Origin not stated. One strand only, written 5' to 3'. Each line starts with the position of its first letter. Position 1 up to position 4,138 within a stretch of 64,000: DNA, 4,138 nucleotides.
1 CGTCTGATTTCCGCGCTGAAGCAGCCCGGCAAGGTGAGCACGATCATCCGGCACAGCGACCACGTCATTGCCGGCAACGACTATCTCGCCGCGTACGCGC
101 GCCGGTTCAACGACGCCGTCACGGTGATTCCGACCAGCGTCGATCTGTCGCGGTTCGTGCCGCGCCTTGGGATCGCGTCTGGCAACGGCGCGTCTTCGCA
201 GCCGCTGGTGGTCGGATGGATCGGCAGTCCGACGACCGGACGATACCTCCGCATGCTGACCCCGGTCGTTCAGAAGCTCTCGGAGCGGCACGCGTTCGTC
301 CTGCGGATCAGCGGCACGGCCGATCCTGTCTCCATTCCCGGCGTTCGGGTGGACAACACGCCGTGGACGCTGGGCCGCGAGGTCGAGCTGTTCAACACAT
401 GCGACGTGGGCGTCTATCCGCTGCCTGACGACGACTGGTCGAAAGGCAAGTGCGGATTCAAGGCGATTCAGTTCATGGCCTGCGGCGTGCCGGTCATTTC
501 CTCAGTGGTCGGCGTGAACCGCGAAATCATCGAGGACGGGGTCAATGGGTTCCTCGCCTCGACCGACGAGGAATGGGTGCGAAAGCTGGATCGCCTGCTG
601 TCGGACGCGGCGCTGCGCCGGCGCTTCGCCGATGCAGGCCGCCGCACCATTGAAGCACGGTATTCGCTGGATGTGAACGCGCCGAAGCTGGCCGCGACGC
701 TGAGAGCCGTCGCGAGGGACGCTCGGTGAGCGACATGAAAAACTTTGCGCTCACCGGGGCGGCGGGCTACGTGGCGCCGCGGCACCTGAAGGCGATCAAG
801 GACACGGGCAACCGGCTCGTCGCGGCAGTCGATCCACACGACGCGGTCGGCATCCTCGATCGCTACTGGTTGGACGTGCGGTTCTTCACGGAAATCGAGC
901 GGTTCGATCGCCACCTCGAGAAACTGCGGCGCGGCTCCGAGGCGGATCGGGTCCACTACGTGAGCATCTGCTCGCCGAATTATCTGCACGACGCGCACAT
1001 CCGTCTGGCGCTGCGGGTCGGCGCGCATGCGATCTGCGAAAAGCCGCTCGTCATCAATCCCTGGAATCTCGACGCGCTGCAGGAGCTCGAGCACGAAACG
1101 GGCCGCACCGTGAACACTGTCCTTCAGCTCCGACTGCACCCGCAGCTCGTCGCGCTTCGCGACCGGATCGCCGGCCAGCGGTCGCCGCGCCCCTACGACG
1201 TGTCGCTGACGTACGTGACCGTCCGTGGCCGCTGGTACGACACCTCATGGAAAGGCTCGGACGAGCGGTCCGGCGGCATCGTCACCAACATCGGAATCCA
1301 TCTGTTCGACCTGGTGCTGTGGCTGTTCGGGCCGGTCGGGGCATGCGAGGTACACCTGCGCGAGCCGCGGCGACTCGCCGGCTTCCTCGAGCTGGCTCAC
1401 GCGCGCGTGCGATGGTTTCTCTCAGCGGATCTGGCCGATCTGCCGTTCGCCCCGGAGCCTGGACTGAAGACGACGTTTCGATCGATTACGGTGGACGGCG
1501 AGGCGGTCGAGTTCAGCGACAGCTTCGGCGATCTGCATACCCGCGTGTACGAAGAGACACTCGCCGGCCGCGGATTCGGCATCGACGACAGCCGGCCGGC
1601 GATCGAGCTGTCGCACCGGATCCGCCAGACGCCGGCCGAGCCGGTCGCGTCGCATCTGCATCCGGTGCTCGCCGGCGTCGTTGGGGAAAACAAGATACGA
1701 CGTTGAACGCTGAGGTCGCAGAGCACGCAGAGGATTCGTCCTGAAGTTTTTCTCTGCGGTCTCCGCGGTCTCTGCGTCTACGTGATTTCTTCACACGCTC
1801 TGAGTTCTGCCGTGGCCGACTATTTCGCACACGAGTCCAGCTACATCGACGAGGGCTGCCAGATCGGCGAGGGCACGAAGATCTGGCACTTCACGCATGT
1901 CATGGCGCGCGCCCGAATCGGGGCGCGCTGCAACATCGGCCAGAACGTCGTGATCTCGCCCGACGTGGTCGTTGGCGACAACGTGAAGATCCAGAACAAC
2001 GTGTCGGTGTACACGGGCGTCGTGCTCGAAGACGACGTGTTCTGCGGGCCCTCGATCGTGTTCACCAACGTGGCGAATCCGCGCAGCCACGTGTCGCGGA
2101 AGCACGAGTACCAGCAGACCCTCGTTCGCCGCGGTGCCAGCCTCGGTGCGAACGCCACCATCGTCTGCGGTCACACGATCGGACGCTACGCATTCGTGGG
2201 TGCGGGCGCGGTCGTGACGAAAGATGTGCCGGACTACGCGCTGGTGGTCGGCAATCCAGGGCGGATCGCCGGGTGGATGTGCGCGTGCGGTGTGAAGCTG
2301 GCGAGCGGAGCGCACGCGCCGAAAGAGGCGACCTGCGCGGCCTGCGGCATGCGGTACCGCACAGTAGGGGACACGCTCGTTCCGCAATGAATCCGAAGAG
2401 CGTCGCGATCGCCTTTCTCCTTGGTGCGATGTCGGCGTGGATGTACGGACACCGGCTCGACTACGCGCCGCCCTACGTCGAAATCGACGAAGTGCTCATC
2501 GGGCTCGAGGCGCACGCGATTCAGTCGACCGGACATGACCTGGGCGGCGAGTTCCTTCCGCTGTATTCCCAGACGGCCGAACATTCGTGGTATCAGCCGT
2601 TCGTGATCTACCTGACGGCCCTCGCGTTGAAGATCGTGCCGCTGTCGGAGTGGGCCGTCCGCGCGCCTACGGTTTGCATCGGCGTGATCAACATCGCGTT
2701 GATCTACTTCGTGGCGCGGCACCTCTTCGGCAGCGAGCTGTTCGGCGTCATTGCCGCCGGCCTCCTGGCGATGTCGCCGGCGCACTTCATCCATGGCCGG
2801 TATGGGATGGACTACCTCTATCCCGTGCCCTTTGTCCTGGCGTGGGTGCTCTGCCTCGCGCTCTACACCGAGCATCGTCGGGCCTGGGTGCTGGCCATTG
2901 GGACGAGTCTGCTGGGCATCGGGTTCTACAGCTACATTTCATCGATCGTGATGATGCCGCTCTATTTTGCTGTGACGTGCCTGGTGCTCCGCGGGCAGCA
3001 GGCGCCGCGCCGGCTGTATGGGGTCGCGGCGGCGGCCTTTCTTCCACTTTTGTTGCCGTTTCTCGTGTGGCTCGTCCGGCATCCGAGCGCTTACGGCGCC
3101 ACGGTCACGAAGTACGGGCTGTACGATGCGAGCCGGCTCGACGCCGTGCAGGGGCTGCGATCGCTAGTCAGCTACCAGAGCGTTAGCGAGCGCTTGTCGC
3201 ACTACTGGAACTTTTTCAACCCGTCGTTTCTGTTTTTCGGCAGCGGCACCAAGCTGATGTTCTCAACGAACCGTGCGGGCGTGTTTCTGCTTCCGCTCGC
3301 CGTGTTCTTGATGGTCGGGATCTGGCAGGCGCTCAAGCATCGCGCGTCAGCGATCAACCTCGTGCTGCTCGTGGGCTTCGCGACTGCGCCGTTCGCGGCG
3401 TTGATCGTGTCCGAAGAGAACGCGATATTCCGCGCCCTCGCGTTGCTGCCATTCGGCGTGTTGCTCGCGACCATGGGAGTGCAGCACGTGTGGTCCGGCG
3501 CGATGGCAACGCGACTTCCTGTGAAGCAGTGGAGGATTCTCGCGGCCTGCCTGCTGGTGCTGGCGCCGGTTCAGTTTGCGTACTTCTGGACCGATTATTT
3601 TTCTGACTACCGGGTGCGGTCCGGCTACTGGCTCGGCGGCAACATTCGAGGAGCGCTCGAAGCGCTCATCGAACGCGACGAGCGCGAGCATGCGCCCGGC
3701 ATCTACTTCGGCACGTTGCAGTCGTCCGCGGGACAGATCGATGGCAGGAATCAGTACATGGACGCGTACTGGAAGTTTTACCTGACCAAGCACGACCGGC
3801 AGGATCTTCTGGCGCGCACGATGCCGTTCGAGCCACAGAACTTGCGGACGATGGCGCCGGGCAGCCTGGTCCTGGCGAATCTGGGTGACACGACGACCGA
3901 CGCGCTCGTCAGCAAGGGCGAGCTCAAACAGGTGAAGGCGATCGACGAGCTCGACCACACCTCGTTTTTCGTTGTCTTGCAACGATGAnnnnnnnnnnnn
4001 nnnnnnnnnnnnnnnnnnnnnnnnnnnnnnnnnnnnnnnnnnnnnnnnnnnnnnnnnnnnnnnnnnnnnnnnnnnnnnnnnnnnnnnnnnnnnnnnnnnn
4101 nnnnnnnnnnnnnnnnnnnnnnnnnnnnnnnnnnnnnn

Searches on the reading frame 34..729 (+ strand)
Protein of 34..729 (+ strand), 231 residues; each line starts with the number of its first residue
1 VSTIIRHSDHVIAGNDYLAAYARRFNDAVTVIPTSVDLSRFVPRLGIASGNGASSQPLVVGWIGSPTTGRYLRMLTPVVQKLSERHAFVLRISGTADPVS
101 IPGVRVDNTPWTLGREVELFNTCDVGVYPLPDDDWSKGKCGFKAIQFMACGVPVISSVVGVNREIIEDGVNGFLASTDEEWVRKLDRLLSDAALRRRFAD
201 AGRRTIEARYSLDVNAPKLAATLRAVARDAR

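Call 71: search_protein_families(library=pfam, proteins=[window:34-729:+], max_evalue=0.00001)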
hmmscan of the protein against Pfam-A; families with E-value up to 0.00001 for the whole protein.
window:34-729:+ (231 aa): 3 families
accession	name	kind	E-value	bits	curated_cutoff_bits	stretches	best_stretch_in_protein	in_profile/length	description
PF00534.26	Glycos_transf_1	-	1.1e-13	51.5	26.4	1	117-204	87-171/172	Glycosyl transferases group 1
PF13692.12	Glyco_trans_1_4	-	1.6e-13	51.5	27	1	61-191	5-142/142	Glycosyl transferases group 1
PF13524.12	Glyco_trans_1_2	-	1.4e-08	35.2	25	1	117-216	41-139/144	Glycosyl transferase-like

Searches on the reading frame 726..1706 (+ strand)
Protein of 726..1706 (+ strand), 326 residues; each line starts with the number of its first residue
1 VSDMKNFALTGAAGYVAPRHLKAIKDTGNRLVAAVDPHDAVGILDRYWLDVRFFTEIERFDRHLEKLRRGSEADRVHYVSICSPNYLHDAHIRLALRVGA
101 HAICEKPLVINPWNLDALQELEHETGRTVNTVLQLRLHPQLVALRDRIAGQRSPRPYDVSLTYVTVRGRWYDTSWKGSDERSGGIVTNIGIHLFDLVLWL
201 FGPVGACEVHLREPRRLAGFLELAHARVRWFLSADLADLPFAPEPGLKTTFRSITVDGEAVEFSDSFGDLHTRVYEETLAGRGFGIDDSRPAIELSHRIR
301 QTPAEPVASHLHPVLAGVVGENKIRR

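Call 71: search_protein_families(library=pfam, proteins=[window:726-1706:+], max_evalue=0.00001)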
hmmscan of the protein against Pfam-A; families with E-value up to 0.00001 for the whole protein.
window:726-1706:+ (326 aa): 3 families
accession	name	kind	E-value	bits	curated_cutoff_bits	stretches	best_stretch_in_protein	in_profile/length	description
PF01408.29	GFO_IDH_MocA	-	2.2e-15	57.8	24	1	6-129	2-116/120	Oxidoreductase family, NAD-binding Rossmann fold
PF02894.22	GFO_IDH_MocA_C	-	6.6e-13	49.4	22.9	1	157-216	15-73/218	Oxidoreductase family, C-terminal alpha/beta domain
PF22725.1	GFO_IDH_MocA_C3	-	8.6e-09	35.9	27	1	144-215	4-76/124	GFO/IDH/MocA C-terminal domain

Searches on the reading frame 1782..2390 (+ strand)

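Call 71: search_protein_families(library=pfam, proteins=[window:1782-2390:+], max_evalue=0.00001)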
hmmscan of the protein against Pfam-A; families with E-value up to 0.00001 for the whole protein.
window:1782-2390:+ (202 aa): 3 families
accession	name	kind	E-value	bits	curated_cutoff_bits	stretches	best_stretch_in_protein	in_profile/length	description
PF00132.30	Hexapep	-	1.2e-20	72.7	27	1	25-59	1-35/36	Bacterial transferase hexapeptide (six repeats)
PF25084.1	LbH_EIF2B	-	1.1e-10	41.8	54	1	16-82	12-76/105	EIF2B subunit epsilon LbH domain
PF14602.12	Hexapep_2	-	1.8e-09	37.6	27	1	44-77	2-33/34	Hexapeptide repeat of succinyl-transferase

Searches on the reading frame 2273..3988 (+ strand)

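Call 71: search_protein_families(library=pfam, proteins=[window:2273-3988:+], max_evalue=0.00001)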
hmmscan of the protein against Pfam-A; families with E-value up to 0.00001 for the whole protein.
window:2273-3988:+ (571 aa): 1 family
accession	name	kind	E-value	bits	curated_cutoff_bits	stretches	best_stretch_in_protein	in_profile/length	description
PF13231.12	PMT_2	-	5.3e-13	49.9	26.1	1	109-266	4-160/160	Dolichyl-phosphate-mannose-protein mannosyltransferase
